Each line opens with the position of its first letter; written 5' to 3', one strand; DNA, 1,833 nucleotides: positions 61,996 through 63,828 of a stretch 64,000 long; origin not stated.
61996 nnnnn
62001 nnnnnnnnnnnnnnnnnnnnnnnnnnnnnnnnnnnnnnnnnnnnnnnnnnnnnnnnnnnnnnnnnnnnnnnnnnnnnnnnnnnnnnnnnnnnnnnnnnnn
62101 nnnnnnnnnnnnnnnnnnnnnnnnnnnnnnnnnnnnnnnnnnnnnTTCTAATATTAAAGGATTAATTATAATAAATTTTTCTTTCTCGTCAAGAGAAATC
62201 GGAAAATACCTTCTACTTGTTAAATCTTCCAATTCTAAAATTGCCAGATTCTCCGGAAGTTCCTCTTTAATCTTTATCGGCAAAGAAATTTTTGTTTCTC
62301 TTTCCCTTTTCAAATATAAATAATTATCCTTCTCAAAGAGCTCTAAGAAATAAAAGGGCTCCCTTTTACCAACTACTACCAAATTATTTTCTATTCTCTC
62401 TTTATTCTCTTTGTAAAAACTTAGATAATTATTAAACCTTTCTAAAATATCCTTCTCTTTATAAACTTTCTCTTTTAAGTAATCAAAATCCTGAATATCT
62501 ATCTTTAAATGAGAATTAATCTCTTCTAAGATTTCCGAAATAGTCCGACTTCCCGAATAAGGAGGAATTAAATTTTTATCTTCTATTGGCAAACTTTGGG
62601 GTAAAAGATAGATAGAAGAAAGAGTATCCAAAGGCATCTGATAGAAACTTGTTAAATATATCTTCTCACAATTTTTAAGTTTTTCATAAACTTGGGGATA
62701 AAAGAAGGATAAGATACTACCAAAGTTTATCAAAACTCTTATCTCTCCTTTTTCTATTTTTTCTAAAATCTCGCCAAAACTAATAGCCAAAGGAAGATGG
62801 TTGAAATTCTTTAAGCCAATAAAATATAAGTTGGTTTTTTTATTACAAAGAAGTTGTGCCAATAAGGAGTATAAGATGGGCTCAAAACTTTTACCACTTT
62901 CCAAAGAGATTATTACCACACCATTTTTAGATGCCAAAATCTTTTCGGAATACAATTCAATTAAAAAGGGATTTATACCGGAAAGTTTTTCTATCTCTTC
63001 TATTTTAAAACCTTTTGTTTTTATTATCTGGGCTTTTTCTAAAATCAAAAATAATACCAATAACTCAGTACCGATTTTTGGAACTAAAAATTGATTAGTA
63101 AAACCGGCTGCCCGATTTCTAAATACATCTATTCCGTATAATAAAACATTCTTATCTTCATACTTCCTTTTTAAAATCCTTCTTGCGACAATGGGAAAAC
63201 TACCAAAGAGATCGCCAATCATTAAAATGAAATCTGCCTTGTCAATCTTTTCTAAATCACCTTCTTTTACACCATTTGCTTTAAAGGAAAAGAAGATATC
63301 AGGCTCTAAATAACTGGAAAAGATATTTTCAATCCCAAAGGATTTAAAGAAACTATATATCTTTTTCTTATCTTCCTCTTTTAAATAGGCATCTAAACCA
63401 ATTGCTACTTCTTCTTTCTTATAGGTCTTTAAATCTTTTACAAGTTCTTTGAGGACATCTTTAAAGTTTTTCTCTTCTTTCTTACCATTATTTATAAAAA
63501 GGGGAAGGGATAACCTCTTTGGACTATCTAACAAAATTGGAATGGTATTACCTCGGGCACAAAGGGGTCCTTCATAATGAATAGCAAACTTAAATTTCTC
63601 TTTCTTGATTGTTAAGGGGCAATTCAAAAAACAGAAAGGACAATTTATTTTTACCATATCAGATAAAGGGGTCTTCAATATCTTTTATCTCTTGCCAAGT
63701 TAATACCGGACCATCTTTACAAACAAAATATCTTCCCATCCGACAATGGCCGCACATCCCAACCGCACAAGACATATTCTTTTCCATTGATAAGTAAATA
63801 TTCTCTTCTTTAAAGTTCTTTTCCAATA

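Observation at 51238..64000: Membrane-bound group-4 [NiFe] hydrogenase with Mrp antiporter, Mo-enzyme-like and FNR-like subunits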

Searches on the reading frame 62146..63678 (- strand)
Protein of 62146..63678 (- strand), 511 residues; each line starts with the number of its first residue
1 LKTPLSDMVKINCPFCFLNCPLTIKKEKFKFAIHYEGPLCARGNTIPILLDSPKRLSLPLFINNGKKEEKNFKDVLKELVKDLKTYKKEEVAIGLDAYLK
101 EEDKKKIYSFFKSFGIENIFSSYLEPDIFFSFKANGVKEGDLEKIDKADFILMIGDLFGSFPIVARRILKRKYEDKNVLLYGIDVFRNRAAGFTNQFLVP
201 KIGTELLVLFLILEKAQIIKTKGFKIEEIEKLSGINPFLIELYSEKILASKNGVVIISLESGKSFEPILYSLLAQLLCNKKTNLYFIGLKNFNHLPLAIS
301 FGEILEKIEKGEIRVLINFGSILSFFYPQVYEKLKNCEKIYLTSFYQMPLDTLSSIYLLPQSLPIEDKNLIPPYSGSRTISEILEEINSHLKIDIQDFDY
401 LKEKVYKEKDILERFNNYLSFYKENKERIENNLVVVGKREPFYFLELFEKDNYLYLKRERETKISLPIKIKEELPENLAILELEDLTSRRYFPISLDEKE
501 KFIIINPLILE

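Call 5: search_protein_families(library=pfam, proteins=[window:62146-63678:-], max_evalue=0.01)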
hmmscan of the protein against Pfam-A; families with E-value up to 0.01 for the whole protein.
window:62146-63678:- (511 aa): 0 families

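Call 7: find_encoding_contigs(protein=window:62146-63678:-, flank=10000, max_places=6)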
Protein window:62146-63678:- (511 aa): no gene with exactly this product is on record in the collection.

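Call 8: search_protein_families(library=ncbifam, proteins=[window:62146-63678:-], max_evalue=0.01)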
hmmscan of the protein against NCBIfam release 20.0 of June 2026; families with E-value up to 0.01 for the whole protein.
window:62146-63678:- (511 aa): 3 families
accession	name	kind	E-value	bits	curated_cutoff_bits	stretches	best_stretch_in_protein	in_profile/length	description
TIGR01973.1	NuoG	equivalog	3.9e-11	42.5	470.05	1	54-258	268-451/606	NADH-quinone oxidoreductase subunit NuoG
TIGR01591.1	Fdh-alpha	equivalog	4.9e-06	24.9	666.25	1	13-209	3-216/672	formate dehydrogenase subunit alpha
NF012032.0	PRK15488.1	equivalog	0.0059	14.6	694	1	12-162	47-212/759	thiosulfate reductase PhsA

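Call 12: find_homologous_proteins(query=window:62146-63657:-, max_evalue=0.001)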
Query window:62146-63657:- (504 aa): 8 proteins with E <= 0.001 among 8000 candidates.
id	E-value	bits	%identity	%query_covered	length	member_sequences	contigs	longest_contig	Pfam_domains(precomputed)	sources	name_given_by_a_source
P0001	0.0e+0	1080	99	100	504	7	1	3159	-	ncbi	-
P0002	2.5e-280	948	86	100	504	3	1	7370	-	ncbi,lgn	ncbi:MAG: hypothetical protein ABIK76_03905 [candidate division WOR-3 bacterium]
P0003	2.4e-245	833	74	100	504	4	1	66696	-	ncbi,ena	-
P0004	6.0e-245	832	75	100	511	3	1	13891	-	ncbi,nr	ncbi:MAG: hypothetical protein N2323_05255 [candidate division WOR-3 bacterium]|nr:hypothetical prot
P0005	3.0e-242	823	74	100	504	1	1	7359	-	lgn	-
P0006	4.9e-203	693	64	100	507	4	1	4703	-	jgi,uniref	uniref:4Fe-4S Mo/W bis-MGD-type domain-containing protein n=1 Tax=candidate division WOR-3 bacterium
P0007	2.4e-200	684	63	100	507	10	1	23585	-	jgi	jgi:hypothetical protein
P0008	6.3e-200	683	63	100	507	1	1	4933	-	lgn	-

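Call 14: search_solved_structures(query=window:62146-63657:-, max_evalue=1, show_alignments=2)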
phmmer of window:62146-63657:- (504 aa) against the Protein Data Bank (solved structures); distinct sequences matched with E-value up to 1: 11.
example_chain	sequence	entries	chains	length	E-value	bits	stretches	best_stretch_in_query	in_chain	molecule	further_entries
9t1s_L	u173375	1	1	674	1.8e-06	30.1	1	6-206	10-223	formate dehydrogenase (coenzyme F420)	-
7bkb_D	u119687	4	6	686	0.00089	21.2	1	3-177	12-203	Formate dehydrogenase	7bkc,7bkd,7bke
7qv7_S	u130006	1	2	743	0.023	16.5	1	4-165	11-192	Hydrogen dependent carbon dioxide reductase subunit FdhF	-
1t2w_A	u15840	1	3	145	0.1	14.5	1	386-490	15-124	Class A sortase SrtA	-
1t2o_A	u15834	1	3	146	0.1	14.4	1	386-490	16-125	sortase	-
1t2p_A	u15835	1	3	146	0.1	14.4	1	386-490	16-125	sortase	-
1ija_A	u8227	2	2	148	0.11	14.4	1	386-490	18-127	Sortase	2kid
2mlm_A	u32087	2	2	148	0.15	13.9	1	386-489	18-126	Sortase family protein | Sortase A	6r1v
1c89_A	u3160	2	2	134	0.48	12.2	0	178-229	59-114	ANTIFREEZE PROTEIN TYPE III | PROTEIN (ANTIFREEZE PROTEIN TYPE III)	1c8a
8rqz_C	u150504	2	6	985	0.81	11.5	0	126-206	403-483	Probable oxidoreductase YjgC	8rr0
9gzq_A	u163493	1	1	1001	0.83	11.4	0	126-206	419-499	Probable oxidoreductase YjgC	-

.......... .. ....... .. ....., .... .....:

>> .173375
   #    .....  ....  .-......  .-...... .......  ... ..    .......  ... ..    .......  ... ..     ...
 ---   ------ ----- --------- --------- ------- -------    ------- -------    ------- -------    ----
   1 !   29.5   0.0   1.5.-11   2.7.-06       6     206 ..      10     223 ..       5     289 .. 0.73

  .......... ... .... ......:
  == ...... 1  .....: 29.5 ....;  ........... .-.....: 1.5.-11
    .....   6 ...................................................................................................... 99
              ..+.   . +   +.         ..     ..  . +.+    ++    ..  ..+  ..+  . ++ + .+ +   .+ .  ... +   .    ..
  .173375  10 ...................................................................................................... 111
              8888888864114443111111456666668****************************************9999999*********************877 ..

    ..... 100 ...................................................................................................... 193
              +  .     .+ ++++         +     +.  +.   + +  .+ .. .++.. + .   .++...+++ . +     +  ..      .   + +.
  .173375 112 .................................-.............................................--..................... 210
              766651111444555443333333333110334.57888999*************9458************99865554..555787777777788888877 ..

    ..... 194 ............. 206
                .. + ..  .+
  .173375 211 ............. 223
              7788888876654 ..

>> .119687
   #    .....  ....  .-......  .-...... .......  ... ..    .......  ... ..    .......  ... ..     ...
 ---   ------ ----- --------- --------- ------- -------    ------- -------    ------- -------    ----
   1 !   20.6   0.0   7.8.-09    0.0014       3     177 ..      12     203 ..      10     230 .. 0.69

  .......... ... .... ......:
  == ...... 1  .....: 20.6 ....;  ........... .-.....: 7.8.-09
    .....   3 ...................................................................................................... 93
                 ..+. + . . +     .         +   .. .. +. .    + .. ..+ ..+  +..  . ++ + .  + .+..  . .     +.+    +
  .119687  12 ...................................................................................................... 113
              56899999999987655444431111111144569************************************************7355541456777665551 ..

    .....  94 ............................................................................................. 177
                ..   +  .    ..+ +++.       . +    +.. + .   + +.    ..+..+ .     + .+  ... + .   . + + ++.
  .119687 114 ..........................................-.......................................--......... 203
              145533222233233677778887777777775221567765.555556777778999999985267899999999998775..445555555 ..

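Call 27: predict_structure(alignment_id=A1)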
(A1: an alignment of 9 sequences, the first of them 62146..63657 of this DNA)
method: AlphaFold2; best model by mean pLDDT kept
length: 504 residues; sequences in the alignment: 9
mean_pLDDT: 37.2   pTM: 0.37
mean pLDDT of the five models: 37.2, 33.8, 32.9, 31.6, 31.4
residues with pLDDT >= 90: 0; 70-90: 3; 50-70: 87; < 50: 414
segments of 3 or more residues with pLDDT < 50: 1-63, 78-93, 111-135, 143-167, 171-197, 227-261, 268-298, 306-308, 310-400, 420-504
pLDDT, mean of each block of 10 residues (from residue 1): 24 23 22 26 29 37 50 51 41 49 56 34 28 47 44 39 45 39 21 41 58 61 58 48 47 43 51 39 29 44 50 37 29 26 25 25 26 35 32 33 55 56 33 23 23 26 26 25 28 27 22
secondary structure, 60 per line:
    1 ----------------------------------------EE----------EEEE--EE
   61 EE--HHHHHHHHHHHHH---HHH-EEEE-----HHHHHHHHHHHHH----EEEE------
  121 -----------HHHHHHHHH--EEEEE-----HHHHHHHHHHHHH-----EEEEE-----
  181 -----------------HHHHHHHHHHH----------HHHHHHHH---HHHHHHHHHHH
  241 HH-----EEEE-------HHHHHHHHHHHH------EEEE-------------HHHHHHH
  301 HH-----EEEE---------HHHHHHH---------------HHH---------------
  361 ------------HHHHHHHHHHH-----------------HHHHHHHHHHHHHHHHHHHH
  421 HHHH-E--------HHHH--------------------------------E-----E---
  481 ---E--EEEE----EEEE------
elements in order: E53-56 E59-62 H65-77 E85-88 H94-106 E111-114 H132-140 E143-147 H153-165 E171-175 H198-208 H219-226 H230-242 E248-251 H259-270 E277-280 H294-302 E308-311 H321-327 H373-383 H401-424 H435-438 E487-490 E495-498

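Call 28: search_protein_representatives(alignment_id=A1)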
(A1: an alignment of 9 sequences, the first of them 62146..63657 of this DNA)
Query: 9 sequences, 504 profile positions. Proteins with E-value up to 0.001 (for the whole library): 152; up to 1e-10: 64; up to 1e-30: 22. The best 150 are listed.
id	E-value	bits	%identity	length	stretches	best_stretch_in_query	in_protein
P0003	1.1e-286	967.8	-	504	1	1-504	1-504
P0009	8.1e-74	265.5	-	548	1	3-500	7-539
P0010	4.3e-62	226.8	-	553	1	5-502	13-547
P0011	1.3e-56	208.7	-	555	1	3-501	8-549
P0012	5.4e-54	200.1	-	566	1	4-450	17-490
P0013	1.5e-51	192.0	-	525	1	1-373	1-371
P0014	3.1e-51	191.0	-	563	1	1-500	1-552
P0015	4.3e-48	180.6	-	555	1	3-367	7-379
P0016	4.9e-48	180.4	-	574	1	2-372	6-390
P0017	1.1e-47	179.2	-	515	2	4-193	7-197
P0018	1.8e-46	175.3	-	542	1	6-380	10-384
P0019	7.1e-43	163.4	-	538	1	6-450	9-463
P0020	8.3e-41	156.6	-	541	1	3-443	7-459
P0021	1.7e-40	155.5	-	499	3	6-198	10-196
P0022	1.5e-39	152.5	-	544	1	5-381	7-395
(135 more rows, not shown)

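Call 30: search_protein_families(library=pfam, alignment_id=A2, max_evalue=0.001)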
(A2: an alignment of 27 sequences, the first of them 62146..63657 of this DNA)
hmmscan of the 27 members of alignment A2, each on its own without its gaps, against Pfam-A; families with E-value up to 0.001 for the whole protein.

A. member 1, window:62146-63657:- (504 aa): 0 families

B. families by the number of members that match (of 27 scanned): 3 families
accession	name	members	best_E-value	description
PF04879.21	Molybdop_Fe4S4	20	1.9e-12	Molybdopterin oxidoreductase Fe4S4 domain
PF01568.27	Molydop_binding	18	3.8e-13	Molydopterin dinucleotide binding domain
PF00384.28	Molybdopterin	9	1.9e-32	Molybdopterin oxidoreductase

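Call 31: find_homologous_proteins(query=A2, max_evalue=1e-10)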
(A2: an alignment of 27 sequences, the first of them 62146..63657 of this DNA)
Query A2 (27 sequences) (504 aa, profile of the alignment): 9 proteins with E <= 1e-10 among 8000 candidates.
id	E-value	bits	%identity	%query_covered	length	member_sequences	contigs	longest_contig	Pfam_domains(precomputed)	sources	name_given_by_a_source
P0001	2.6e-157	543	99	100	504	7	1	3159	-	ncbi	-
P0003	9.8e-157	541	74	100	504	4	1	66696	-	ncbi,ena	-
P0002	1.3e-153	530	86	100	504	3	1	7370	-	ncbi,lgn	ncbi:MAG: hypothetical protein ABIK76_03905 [candidate division WOR-3 bacterium]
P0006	4.5e-153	529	64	100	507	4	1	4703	-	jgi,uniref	uniref:4Fe-4S Mo/W bis-MGD-type domain-containing protein n=1 Tax=candidate division WOR-3 bacterium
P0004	2.5e-152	526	75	100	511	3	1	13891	-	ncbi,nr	ncbi:MAG: hypothetical protein N2323_05255 [candidate division WOR-3 bacterium]|nr:hypothetical prot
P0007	4.8e-149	515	63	100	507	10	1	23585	-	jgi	jgi:hypothetical protein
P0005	1.6e-146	507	74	100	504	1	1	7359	-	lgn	-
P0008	7.1e-143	495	63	100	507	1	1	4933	-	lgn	-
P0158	7.2e-25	105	24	8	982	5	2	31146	PF00384.28,PF04324.21,PF01568.28,PF04879.22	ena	-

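Call 33: find_related_loci(query=A1, collection=genome_contigs, flank=10000)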
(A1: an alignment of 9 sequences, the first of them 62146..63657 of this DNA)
Query A1 (504 aa) in genome_contigs; peptide patterns used: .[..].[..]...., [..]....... (x = any residue, [..] = any of these).
69 stretches matched a pattern; 4 encode a relative of the query (tblastn E <= 1e-3); 4 distinct loci.
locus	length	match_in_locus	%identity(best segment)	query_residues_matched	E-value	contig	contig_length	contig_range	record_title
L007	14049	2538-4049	87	1-504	0e+0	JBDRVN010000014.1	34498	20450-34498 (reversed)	MAG: candidate division WOR-3 bacterium isolate JZ-2_201705_bins_9 JZ-2_201705_bins_9_scaffold_14, whole genome shotgun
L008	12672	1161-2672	74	1-504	0e+0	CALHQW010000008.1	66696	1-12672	MAG: uncultured bacterium isolate S1_Bin_METABAT__176_1 genome assembly, contig: c_000003071432, whole genome shotgun se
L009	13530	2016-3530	75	1-504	0e+0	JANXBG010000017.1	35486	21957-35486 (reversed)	MAG: candidate division WOR-3 bacterium isolate SKYB26 NODE_17_length_35486_cov_5.158519, whole genome shotgun sequence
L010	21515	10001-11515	64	1-504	0e+0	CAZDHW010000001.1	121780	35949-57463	MAG TPA_asm: uncultured bacterium isolate SRP104967_co1_12 genome assembly, contig: NODE_22_length_121780_cov_31.469920,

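Call 35: search_protein_families(library=pfam, proteins=[L010:51-806:+, L010:1042-2322:+, L010:2328-3254:+, L010:3257-5431:+, L010:5394-5927:-, L010:5920-7014:-, L010:7021-7335:-, L010:7307-8059:-, L010:8136-9185:+], max_evalue=0.001)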
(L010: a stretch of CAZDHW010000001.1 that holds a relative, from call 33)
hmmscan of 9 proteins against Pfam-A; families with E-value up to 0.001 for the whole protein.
L010:51-806:+ (252 aa): 1 family
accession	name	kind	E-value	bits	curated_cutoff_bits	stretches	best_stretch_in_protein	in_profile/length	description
PF00374.24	NiFeSe_Hases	-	1.2e-14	54.7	25.8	1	70-234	333-508/508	Nickel-dependent hydrogenase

L010:1042-2322:+ (427 aa): 1 family
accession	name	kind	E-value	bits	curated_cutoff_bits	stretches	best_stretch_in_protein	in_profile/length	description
PF00709.27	Adenylsucc_synt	-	4.2e-157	523.6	27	1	9-424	1-416/416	Adenylosuccinate synthetase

L010:2328-3254:+ (309 aa): 3 families
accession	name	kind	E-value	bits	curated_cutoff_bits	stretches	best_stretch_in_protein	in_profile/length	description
PF00535.33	Glycos_transf_2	-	1.8e-34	119.5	23.3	1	14-174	1-164/168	Glycosyl transferase family 2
PF10111.15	Glyco_tranf_2_2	-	8.3e-07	29.2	27.3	1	14-117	1-104/276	Glycosyltransferase like family 2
PF13641.12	Glyco_tranf_2_3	-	2.4e-06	28.2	27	1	13-126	3-119/230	Glycosyltransferase like family 2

L010:3257-5431:+ (725 aa): 1 family
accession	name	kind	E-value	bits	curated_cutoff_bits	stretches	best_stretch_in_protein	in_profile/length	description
PF09586.16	YfhO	-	1.1e-11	44.3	28.5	2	624-703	753-833/835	Bacterial membrane protein YfhO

L010:5394-5927:- (178 aa): 1 family
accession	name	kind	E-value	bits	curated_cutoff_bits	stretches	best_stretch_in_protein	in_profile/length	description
PF07998.17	Peptidase_M54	-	2.7e-30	106.3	24.4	1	31-176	35-193/194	Peptidase family M54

L010:5920-7014:- (365 aa): 13 families
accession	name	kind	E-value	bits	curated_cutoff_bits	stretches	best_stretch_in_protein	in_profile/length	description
PF07992.20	Pyr_redox_2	-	6.9e-35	121.3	26.1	1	7-313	2-291/291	Pyridine nucleotide-disulphide oxidoreductase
PF13738.12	Pyr_redox_3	-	4e-13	49.7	30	1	9-298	1-305/305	Pyridine nucleotide-disulphide oxidoreductase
PF12831.13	FAD_oxidored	-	7e-13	49.1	27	1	8-48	2-42/416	FAD dependent oxidoreductase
PF01134.28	GIDA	-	9.3e-12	45.1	22.1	1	7-37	1-31/391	Glucose inhibited division protein A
PF00890.30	FAD_binding_2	-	7e-10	39.1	20.4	1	8-45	2-39/414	FAD binding domain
PF13450.12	NAD_binding_8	-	6.6e-09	36.4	21.9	1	10-49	1-40/68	NAD(P)-binding Rossmann-like domain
PF01266.30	DAO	-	4.6e-08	33.4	27.9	1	7-42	1-37/353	FAD dependent oxidoreductase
PF00070.33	Pyr_redox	-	8.6e-08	33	22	0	7-42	1-36/82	Pyridine nucleotide-disulphide oxidoreductase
PF03486.20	HI0933_like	-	5.3e-07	29.8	50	1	7-43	2-38/244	HI0933-like protein Rossmann domain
PF01262.27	AlaDh_PNT_C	-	1.9e-05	24.6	23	1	6-46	29-69/214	Alanine dehydrogenase/PNT, C-terminal domain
PF13241.12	NAD_binding_7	-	0.0002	22.4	22.1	0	155-235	7-86/104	Putative NAD(P)-binding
PF02558.23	ApbA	-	0.00029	20.9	22.2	0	160-185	3-28/150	Ketopantoate reductase PanE/ApbA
PF01494.25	FAD_binding_3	-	0.00086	19.1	22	0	5-36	1-32/349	FAD binding domain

L010:7021-7335:- (105 aa): 1 family
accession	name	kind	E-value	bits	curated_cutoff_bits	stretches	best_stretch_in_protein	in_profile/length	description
PF13510.11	Fer2_4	-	2.4e-29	101.6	22.8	1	26-105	2-80/82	2Fe-2S iron-sulfur cluster binding domain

L010:7307-8059:- (251 aa): 4 families
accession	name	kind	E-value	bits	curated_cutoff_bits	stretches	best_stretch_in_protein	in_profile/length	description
PF13507.12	GATase_5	-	1.4e-66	224.7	27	1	6-246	1-259/260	CobB/CobQ-like glutamine amidotransferase domain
PF07685.20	GATase_3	-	3.6e-07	30.4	27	1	40-107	28-90/196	CobB/CobQ-like glutamine amidotransferase domain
PF01965.30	DJ-1_PfpI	-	0.00027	21.2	26.6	1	50-113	60-115/165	DJ-1/PfpI family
PF00117.34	GATase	-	0.00045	20.4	22.8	1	28-219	18-172/190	Glutamine amidotransferase class-I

L010:8136-9185:+ (350 aa): 3 families
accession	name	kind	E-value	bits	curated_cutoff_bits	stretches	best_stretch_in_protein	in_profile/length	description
PF17179.9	Fer4_22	-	1.1e-22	81.1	27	1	248-341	1-95/95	4Fe-4S dicluster domain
PF13183.11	Fer4_8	-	0.00019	22.3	27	0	246-339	2-66/68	4Fe-4S dicluster domain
PF13187.11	Fer4_9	-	0.00088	19.7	27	0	325-340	35-50/52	4Fe-4S dicluster domain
